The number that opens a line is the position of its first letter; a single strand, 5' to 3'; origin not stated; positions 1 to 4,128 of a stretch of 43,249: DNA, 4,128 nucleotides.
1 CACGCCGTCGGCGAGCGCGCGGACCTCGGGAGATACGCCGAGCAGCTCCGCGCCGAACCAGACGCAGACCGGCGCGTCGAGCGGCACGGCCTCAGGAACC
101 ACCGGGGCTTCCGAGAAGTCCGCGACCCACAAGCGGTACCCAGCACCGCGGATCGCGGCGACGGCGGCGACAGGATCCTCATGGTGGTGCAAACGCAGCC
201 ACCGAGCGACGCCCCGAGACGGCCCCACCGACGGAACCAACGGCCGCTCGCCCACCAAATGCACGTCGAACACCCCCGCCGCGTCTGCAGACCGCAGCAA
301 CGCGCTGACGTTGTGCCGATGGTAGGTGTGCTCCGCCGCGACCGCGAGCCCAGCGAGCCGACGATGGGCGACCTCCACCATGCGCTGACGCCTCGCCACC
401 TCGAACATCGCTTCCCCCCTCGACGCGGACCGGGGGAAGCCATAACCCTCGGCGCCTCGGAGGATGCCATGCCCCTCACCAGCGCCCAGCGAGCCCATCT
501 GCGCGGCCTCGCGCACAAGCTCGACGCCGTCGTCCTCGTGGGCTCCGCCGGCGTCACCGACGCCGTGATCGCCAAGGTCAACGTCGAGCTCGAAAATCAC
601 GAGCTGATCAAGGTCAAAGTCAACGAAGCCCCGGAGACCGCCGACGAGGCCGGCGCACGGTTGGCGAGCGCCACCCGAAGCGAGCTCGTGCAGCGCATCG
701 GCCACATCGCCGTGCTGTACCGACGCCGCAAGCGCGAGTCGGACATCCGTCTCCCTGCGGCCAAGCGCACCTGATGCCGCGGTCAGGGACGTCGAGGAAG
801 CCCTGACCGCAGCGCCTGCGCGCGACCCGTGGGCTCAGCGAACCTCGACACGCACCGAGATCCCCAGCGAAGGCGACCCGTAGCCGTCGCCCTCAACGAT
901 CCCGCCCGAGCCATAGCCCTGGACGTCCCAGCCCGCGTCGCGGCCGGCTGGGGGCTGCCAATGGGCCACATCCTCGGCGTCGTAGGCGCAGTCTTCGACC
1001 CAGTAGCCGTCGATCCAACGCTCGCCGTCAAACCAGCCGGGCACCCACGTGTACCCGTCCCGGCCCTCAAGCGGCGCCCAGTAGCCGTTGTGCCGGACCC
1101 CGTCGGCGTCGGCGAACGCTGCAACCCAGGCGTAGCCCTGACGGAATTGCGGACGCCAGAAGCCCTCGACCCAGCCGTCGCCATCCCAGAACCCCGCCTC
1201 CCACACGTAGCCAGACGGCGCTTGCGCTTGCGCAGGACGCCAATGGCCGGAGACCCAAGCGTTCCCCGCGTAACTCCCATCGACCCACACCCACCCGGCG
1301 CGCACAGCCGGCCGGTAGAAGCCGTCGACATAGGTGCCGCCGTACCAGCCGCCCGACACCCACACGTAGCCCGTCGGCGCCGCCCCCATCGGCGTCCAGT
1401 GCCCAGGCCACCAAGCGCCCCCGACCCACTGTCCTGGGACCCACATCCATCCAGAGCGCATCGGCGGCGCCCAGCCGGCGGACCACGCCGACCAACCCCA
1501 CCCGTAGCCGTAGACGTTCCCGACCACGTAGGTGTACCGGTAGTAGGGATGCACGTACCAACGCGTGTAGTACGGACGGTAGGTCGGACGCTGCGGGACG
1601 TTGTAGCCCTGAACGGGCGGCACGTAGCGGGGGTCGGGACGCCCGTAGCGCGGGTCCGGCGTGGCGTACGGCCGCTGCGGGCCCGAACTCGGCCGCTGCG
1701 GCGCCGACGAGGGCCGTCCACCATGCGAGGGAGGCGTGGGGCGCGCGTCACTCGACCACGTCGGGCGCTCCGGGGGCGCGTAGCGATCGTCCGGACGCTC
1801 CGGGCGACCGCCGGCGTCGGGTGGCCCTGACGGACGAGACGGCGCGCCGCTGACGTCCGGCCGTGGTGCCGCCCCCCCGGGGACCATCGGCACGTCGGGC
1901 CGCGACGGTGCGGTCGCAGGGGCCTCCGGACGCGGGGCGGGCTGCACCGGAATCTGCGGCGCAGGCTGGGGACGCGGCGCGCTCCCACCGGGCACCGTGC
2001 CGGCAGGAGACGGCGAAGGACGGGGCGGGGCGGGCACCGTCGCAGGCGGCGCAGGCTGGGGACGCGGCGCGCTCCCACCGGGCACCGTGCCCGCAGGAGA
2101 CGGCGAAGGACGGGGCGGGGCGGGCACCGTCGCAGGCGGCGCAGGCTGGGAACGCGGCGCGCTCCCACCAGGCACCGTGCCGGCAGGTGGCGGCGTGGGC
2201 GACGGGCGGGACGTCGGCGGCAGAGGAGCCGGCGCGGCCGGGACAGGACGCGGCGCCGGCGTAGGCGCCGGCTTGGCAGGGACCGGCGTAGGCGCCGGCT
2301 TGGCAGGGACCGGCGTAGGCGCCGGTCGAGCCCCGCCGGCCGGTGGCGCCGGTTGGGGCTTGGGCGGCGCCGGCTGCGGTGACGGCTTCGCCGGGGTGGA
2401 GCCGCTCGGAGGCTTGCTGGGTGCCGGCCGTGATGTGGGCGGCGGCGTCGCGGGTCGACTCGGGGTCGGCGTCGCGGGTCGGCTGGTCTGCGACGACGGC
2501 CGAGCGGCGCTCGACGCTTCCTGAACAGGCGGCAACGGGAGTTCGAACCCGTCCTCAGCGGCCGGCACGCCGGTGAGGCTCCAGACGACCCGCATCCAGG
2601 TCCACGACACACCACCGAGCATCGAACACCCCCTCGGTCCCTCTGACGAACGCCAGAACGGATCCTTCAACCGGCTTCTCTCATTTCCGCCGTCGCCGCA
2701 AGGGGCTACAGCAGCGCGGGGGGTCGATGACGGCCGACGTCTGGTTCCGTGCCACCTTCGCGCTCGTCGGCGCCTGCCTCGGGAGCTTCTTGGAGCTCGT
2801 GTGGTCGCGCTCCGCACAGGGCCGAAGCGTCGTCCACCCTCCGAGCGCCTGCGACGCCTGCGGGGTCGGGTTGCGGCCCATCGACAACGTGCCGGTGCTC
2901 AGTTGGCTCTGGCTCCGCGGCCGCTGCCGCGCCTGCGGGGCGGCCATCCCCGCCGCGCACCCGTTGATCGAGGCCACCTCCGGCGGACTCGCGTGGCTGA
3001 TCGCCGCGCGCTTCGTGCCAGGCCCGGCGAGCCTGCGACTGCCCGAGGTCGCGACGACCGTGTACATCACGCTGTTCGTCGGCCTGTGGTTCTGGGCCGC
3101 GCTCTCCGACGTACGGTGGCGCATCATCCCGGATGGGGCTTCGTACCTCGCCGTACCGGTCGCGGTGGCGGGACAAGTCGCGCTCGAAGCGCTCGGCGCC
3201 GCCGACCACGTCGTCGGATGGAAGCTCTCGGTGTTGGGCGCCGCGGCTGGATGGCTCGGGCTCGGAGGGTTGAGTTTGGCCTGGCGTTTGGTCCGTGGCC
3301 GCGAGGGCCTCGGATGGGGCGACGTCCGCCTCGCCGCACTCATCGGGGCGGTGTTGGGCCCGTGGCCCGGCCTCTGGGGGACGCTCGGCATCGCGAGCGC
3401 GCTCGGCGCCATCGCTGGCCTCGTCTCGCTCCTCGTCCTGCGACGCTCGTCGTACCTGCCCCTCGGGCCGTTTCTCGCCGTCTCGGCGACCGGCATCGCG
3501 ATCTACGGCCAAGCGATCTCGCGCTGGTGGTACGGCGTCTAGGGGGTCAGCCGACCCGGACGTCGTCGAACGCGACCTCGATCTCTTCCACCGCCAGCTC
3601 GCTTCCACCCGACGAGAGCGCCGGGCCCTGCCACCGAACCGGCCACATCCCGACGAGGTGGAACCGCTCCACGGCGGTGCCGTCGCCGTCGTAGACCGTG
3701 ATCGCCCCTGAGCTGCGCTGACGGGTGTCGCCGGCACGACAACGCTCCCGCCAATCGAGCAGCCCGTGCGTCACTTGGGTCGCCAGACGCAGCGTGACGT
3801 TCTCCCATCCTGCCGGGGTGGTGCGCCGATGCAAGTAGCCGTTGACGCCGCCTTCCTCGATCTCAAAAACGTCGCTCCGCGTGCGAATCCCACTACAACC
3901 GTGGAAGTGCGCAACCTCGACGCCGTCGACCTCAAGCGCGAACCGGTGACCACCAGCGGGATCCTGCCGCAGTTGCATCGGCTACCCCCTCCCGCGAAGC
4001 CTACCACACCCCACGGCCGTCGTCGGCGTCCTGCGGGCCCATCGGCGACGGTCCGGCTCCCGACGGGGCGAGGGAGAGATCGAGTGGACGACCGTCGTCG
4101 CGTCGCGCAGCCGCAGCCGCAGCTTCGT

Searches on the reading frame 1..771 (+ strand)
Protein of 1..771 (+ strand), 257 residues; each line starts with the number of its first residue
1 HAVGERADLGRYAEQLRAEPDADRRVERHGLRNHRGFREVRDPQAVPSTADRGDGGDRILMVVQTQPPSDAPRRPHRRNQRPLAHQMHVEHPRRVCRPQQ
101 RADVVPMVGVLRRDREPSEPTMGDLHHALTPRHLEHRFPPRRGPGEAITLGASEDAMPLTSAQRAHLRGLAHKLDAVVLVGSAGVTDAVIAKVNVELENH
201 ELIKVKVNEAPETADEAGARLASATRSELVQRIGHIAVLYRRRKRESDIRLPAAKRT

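Call 10: search_protein_families(library=pfam, proteins=[window:1-771:+], max_evalue=0.01)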
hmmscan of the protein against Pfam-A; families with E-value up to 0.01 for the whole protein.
window:1-771:+ (257 aa): 1 family
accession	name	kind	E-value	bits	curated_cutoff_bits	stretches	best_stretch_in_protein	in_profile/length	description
PF01985.26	CRS1_YhbY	-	4.7e-27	94.6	27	1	159-241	1-84/84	CRS1 / YhbY (CRM) domain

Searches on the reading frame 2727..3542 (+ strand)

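Call 10: search_protein_families(library=pfam, proteins=[window:2727-3542:+], max_evalue=0.01)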
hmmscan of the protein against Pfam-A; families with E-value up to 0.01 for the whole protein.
window:2727-3542:+ (271 aa): 2 families
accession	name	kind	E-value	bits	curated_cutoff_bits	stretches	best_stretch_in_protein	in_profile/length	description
PF06750.18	A24_N_bact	-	4.7e-27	94.3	23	1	13-96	1-84/84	Bacterial Peptidase A24 N-terminal domain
PF01478.23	Peptidase_A24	-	1.1e-09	39.1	26.5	1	116-232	2-104/104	Type IV leader peptidase family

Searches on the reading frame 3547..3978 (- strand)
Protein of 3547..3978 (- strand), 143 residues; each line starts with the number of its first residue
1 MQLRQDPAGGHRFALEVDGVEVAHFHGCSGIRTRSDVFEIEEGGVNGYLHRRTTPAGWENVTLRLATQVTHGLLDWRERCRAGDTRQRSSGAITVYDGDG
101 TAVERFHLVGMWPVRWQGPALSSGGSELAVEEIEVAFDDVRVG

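Call 8: search_protein_families(library=pfam, proteins=[window:3547-3978:-], max_evalue=0.01)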
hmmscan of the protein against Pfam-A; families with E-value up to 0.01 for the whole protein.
window:3547-3978:- (143 aa): 1 family
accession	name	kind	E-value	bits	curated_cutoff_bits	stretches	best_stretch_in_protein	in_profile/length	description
PF06841.18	Phage_T4_gp19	-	1.4e-24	86.8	28.2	1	11-140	3-133/134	T4-like virus tail tube protein gp19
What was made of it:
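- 3547..3978 (-): Detached gp19-type tube gene, 143 aa, 36 kb from the locus among housekeeping genes; possibly an extra tube paralogue of the same machine. PF06841 E 1.4e-24 (call 8).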

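Call 13: find_encoding_contigs(protein=window:3547-3978:-, flank=10000, max_places=6)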
Protein window:3547-3978:- (143 aa): 6 contigs read that carry it; 6 places shown.
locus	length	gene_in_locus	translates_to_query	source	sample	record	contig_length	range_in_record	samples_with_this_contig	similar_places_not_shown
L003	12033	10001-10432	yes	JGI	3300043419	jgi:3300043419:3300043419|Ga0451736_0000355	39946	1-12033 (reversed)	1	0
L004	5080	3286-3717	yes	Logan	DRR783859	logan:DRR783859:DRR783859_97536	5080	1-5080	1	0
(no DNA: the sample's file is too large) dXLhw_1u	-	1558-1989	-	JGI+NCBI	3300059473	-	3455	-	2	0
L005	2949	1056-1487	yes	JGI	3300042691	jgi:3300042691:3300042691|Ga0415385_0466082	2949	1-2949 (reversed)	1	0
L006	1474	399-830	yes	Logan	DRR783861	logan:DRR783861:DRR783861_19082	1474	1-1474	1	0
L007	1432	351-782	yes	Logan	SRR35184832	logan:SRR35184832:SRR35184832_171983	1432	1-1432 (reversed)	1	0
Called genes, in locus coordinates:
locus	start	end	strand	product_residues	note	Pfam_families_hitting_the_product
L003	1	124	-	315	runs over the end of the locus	PF01012:ETF, PF00766:ETF_alpha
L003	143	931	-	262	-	PF01012:ETF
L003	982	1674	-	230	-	PF00923:TAL_FSA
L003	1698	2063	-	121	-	PF01288:HPPK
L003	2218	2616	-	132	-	-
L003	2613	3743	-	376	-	-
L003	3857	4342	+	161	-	-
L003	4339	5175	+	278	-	-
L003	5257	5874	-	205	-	PF00163:Ribosomal_S4, PF01479:S4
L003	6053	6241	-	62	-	PF00471:Ribosomal_L33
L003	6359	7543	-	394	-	PF00266:Aminotran_5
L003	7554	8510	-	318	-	PF13145:Rotamase_2, PF13616:Rotamase_3, PF00639:Rotamase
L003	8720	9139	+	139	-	PF13279:4HBT_2, PF03061:4HBT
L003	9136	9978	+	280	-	-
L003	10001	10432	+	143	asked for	PF06841:Phage_T4_gp19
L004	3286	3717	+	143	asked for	PF06841:Phage_T4_gp19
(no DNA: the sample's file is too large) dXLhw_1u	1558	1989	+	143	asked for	PF06841:Phage_T4_gp19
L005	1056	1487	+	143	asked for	PF06841:Phage_T4_gp19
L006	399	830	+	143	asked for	PF06841:Phage_T4_gp19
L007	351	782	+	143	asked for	PF06841:Phage_T4_gp19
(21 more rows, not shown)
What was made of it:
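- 3547..3978 (-): The same position occurs in five other assemblies of this organism (call 13).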

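Call 89: search_protein_families(library=phrogs, proteins=[window:3547-3978:-], max_evalue=0.001)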
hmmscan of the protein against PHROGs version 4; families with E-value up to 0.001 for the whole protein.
window:3547-3978:- (143 aa): 1 family
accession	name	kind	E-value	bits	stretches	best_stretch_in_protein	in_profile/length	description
phrog_4542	-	tail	4.6e-07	30.5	1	3-141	21-179/214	tail tube protein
